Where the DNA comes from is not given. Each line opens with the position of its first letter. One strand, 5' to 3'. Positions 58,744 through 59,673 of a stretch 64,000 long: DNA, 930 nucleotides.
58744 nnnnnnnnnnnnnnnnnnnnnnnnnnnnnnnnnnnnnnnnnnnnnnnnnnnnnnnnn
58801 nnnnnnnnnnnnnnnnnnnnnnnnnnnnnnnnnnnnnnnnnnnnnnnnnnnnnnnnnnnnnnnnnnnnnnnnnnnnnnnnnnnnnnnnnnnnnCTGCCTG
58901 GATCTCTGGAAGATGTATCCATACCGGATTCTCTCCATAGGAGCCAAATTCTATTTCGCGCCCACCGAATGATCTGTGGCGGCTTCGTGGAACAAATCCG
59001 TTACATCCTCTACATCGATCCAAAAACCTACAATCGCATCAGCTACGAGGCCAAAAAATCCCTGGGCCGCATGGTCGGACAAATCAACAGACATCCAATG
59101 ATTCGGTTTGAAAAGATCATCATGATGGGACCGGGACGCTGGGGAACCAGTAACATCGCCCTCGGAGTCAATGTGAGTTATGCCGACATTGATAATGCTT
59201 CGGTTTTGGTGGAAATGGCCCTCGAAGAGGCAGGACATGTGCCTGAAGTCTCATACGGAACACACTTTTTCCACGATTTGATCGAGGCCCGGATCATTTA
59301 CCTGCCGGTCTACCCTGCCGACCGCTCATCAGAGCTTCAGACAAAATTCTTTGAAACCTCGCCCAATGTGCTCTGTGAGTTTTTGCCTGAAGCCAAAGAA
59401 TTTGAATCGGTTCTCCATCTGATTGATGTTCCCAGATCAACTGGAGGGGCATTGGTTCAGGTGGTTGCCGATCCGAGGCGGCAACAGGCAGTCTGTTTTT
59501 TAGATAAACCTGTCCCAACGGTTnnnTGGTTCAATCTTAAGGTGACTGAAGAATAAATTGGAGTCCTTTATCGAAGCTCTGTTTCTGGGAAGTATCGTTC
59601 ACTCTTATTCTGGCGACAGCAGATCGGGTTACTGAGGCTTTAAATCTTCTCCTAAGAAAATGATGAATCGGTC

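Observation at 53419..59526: ANTAR-headed cassette: GAF-ANTAR regulator, hairpin pair, UPF0261, TPR-like protein and a KaiC-like/PPDK_N fusion protein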

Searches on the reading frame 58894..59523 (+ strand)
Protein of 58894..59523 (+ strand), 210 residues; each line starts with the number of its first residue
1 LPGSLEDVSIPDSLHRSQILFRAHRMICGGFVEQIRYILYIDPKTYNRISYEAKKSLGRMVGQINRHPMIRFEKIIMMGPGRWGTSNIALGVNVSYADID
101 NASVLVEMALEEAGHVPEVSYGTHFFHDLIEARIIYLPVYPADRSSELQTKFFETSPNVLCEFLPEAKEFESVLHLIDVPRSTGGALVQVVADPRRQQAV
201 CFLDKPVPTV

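Call 62: search_protein_families(library=pfam, proteins=[window:58894-59523:+], max_evalue=10)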
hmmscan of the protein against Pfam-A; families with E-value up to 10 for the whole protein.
window:58894-59523:+ (210 aa): 1 family
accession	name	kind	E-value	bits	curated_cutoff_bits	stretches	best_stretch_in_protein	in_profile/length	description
PF19477.4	DUF6014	-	0.17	12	25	1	24-105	63-143/174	Family of unknown function (DUF6014)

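Call 67: predict_structure(alignment_id=A2)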
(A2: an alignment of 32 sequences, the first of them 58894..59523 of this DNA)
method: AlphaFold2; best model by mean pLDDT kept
length: 210 residues; sequences in the alignment: 32
mean_pLDDT: 86.2   pTM: 0.87
mean pLDDT of the five models: 86.2, 85.9, 85.2, 65.3, 65.2
residues with pLDDT >= 90: 120; 70-90: 68; 50-70: 9; < 50: 13
segments of 3 or more residues with pLDDT < 50: 1-4, 112-120
pLDDT, mean of each block of 10 residues (from residue 1): 61 92 87 97 92 93 94 94 77 86 89 47 71 88 82 95 95 97 97 91 85
secondary structure, 60 per line:
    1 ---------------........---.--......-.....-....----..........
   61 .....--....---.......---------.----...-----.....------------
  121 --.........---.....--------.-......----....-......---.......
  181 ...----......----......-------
elements in order: E19-23 E30-35 E37-41 H43-46 H51-65 H68-71 E75-81 E104-108 H123-131 E135-139 H150-155 H160-163 H165-170 E174-178 H179-183 E188-193 E198-203

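Call 90: fold_search(model_id=the predicted structure, library=pdb)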
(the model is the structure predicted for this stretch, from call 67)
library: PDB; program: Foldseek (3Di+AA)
matches with E <= 10: 522; with E <= 0.001: 0
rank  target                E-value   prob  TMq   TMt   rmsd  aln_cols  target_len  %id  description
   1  4wiw_D                6.9e-02  0.08  0.17  0.12  17.0       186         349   12  Crystal structure of C-terminal domain of putative chitinase from Desulfitobacterium hafniense DCB-2 (released 2014-10-08)
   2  4wiw_A                3.2e-01  0.05  0.16  0.11  17.0       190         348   12  Crystal structure of C-terminal domain of putative chitinase from Desulfitobacterium hafniense DCB-2 (released 2014-10-08)
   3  3ojw                  3.4e-01  0.06  0.21  0.10  15.8       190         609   10  Disulfide crosslinked cytochrome P450 reductase inactive (released 2011-02-23)
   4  3cz8_B                4.6e-01  0.07  0.23  0.18  15.5       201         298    9  Crystal structure of putative sporulation-specific glycosylase ydhD from Bacillus subtilis (released 2008-05-27)
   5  5g1o_E                6.4e-01  0.03  0.14  0.12  11.2       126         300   12  Aspartate transcarbamoylase domain of human CAD in apo form (released 2016-06-22)
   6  1zvm_C                6.8e-01  0.12  0.22  0.19   8.4       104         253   12  Crystal structure of human CD38: cyclic-ADP-ribosyl synthetase/NAD+ glycohydrolase (released 2006-06-06)
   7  2hyx_B                6.8e-01  0.04  0.19  0.13  11.4       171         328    8  Structure of the C-terminal domain of DipZ from Mycobacterium tuberculosis (released 2007-07-17)
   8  5f1o_A                7.2e-01  0.11  0.22  0.20   8.8       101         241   13  human CD38 in complex with nanobody MU551 (released 2016-06-15)
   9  6vua_B                7.7e-01  0.14  0.22  0.19   5.7        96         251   10  X-ray structure of human CD38 catalytic domain with 2'-Cl-araNAD+ (released 2020-06-03)
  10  7d3s_A                7.7e-01  0.05  0.21  0.19  13.8       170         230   10  Human SECR in complex with an engineered Gs heterotrimer (released 2020-11-04)
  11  9j1p_A                8.2e-01  0.05  0.20  0.18  12.5       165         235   13  Cryo-EM structure of the g1:Ox-bound human GLP-1R-Gs complex (released 2025-02-26)
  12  7td4_A                8.7e-01  0.06  0.22  0.21  12.4       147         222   12  Sphingosine-1-phosphate receptor 1-Gi complex bound to Siponimod (released 2022-02-09)
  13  4h2d_A                8.7e-01  0.06  0.19  0.22   9.2       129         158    7  Crystal structure of NDOR1 (released 2013-04-17)
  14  5f21_A                9.9e-01  0.09  0.22  0.19   8.9       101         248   13  human CD38 in complex with nanobody MU375 (released 2016-06-15)
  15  4f46_B                9.9e-01  0.08  0.21  0.19   9.4       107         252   13  Crystal structure of wild type human CD38 in complex with NAADP and ADPRP (released 2013-04-03)
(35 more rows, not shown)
